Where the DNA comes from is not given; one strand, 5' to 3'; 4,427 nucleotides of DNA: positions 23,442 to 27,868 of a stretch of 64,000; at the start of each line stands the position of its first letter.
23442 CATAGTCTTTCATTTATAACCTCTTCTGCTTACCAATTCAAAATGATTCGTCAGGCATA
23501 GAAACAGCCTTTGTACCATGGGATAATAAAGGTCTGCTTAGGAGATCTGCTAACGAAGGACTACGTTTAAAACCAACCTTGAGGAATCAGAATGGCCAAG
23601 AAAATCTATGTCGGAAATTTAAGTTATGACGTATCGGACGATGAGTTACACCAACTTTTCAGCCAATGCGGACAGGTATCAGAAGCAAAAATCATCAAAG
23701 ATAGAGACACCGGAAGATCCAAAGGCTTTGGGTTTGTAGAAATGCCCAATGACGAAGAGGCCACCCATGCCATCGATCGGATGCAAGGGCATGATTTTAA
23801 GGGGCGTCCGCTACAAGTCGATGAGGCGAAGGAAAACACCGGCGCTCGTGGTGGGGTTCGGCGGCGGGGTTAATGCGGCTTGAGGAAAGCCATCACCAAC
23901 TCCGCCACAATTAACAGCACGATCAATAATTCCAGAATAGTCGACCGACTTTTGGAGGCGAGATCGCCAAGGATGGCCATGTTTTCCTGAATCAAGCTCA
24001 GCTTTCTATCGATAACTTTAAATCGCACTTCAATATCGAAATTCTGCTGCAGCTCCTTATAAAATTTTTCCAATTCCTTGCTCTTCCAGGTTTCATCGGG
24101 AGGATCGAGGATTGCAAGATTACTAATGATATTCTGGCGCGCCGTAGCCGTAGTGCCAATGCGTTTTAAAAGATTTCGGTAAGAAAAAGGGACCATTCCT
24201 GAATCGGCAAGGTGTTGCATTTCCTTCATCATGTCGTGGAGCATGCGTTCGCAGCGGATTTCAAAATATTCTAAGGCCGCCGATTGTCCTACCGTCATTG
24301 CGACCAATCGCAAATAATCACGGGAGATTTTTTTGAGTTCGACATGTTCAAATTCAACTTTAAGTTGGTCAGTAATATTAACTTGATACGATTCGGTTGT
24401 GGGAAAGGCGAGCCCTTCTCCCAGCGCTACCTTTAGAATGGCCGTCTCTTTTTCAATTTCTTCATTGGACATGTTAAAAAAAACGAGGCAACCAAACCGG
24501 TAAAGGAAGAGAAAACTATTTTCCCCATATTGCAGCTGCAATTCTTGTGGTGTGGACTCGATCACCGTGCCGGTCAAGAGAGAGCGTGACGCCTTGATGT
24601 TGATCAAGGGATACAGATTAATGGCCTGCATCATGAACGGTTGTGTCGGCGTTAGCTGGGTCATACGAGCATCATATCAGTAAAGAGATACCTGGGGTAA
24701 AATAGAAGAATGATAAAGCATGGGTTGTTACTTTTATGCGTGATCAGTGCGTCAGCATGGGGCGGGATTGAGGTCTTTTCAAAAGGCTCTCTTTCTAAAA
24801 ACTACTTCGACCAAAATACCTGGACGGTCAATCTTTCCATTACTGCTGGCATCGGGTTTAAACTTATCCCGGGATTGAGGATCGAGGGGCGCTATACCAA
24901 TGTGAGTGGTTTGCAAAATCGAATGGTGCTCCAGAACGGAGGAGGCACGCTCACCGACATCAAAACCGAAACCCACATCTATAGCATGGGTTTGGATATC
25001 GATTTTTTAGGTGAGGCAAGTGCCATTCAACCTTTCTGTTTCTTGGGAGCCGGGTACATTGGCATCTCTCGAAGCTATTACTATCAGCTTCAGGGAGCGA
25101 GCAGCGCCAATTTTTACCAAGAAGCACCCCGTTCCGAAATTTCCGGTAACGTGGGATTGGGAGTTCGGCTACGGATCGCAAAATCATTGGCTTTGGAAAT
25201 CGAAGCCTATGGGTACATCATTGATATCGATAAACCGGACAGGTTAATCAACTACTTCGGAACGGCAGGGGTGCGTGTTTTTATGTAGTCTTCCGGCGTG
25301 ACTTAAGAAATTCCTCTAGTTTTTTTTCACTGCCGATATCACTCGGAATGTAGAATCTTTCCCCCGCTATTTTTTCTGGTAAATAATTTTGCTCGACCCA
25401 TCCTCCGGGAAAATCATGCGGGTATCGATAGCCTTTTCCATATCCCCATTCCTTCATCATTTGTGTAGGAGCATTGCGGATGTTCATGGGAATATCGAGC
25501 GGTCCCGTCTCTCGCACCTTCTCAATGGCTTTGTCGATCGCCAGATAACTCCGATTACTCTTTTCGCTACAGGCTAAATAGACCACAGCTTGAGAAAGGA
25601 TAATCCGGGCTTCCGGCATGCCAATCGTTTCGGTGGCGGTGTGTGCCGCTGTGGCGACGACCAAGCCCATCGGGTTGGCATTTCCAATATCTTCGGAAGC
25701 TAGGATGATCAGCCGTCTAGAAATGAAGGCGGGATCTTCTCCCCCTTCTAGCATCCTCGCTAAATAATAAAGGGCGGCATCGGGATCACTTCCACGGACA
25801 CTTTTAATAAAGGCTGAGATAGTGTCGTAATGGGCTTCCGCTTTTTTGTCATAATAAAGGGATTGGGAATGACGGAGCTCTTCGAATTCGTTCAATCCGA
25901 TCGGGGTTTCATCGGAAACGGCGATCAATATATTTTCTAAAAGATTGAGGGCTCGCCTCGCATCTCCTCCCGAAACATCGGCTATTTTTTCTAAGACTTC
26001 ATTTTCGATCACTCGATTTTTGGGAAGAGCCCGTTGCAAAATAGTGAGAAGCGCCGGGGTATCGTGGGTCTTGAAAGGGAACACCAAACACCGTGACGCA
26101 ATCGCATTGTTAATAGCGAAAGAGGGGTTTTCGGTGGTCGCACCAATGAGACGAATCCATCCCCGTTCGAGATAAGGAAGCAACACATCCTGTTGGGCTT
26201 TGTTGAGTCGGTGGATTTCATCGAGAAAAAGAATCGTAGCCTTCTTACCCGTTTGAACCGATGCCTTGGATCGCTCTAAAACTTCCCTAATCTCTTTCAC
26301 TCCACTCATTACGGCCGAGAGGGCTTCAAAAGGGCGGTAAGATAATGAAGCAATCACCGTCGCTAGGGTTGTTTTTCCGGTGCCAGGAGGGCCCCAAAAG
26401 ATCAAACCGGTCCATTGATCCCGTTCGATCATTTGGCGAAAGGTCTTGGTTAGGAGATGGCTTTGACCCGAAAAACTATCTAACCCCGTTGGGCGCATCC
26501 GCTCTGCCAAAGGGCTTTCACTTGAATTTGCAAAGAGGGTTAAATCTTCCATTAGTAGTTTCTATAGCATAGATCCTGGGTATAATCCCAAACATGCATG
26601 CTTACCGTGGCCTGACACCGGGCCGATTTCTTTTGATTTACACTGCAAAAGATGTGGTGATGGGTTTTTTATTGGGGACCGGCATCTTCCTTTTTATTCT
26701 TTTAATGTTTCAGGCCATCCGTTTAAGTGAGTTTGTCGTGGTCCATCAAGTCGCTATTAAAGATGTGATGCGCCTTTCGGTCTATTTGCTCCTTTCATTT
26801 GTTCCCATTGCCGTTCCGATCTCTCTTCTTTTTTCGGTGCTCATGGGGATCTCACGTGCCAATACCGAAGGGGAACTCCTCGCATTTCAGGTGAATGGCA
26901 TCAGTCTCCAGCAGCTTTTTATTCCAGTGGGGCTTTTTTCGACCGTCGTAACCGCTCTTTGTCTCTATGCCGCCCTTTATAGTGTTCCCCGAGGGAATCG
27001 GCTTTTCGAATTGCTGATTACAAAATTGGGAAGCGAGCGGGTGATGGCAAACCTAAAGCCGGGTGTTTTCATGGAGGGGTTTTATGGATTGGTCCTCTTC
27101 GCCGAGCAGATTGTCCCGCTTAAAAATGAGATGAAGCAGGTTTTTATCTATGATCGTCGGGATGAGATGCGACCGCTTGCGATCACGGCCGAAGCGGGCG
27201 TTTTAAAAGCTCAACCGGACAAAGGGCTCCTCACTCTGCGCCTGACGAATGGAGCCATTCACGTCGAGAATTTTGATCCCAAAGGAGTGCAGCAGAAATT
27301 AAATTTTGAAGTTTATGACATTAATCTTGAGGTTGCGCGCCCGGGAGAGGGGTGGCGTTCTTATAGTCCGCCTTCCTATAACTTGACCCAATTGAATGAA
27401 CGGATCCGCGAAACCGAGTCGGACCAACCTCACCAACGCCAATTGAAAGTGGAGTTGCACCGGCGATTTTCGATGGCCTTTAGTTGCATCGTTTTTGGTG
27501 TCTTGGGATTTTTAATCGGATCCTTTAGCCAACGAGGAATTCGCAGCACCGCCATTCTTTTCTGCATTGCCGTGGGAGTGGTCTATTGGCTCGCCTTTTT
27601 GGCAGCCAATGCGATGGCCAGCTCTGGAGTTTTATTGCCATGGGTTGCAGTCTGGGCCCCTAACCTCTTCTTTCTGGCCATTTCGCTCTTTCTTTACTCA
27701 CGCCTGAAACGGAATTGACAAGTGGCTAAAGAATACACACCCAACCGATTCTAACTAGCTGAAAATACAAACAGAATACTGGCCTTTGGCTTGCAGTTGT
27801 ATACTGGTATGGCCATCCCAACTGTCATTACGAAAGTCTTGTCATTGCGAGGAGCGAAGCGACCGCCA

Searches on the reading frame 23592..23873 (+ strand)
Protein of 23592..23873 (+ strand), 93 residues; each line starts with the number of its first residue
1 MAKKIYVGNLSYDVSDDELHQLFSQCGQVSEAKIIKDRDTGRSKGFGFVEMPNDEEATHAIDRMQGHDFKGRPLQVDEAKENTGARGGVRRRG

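Call 58: search_protein_families(library=pfam, max_evalue=0.00001, proteins=[window:23592-23873:+])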
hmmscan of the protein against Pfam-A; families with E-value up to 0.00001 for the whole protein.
window:23592-23873:+ (93 aa): 1 family
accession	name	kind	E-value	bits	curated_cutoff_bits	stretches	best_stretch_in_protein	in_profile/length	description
PF00076.28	RRM_1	-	9.5e-27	93.1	20.7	1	5-74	1-69/70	RNA recognition motif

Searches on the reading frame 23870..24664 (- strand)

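Call 59: search_protein_families(library=pfam, max_evalue=0.00001, proteins=[window:23870-24664:-])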
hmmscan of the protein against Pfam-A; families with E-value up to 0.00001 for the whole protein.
window:23870-24664:- (264 aa): 1 family
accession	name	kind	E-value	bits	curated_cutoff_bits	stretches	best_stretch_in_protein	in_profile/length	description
PF02582.19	DUF155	-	3.4e-27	96.1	27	1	52-218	1-173/174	RMND1/Sif2-Sif3/Mrx10, DUF155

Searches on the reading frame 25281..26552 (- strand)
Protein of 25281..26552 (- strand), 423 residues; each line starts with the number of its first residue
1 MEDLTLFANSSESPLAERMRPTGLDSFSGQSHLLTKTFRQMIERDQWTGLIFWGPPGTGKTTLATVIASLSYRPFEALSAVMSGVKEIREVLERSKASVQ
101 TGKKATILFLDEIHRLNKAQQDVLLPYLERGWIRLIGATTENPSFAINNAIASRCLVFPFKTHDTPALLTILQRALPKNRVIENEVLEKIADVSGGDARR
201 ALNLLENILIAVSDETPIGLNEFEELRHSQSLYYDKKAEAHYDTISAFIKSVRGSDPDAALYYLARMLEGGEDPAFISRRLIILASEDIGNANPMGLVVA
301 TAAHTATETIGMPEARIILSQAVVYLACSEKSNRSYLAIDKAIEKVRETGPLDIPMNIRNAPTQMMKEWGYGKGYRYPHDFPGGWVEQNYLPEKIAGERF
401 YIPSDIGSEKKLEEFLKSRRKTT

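Call 59: search_protein_families(library=pfam, max_evalue=0.00001, proteins=[window:25281-26552:-])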
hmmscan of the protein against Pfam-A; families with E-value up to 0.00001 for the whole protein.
window:25281-26552:- (423 aa): 6 families
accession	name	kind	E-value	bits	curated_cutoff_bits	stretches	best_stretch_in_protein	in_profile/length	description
PF12002.13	MgsA_C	-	1.7e-70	236.7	27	1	254-418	1-165/167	MgsA AAA+ ATPase C terminal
PF16193.11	AAA_assoc_2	-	1.1e-21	77.2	34.3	1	181-253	6-81/81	AAA C-terminal domain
PF00004.35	AAA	-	1.5e-14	55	21.2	1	50-155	1-123/131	ATPase family associated with various cellular activities (AAA)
PF05496.18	RuvB_N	-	1.3e-11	45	27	1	19-134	1-114/159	Holliday junction DNA helicase RuvB P-loop domain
PF07728.20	AAA_5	-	1e-08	35.7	22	1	50-135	2-97/139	AAA domain (dynein-related subfamily)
PF00158.32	Sigma54_activat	-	1.5e-06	28.5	20.2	0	105-142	94-131/168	Sigma-54 interaction domain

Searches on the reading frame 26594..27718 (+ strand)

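Call 59: search_protein_families(library=pfam, max_evalue=0.00001, proteins=[window:26594-27718:+])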
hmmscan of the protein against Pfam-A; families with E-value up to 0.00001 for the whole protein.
window:26594-27718:+ (374 aa): 1 family
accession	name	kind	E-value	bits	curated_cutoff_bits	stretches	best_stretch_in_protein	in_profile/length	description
PF03739.19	LptF_LptG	-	3.2e-79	267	27.9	1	16-370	2-353/353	Lipopolysaccharide export system permease LptF/LptG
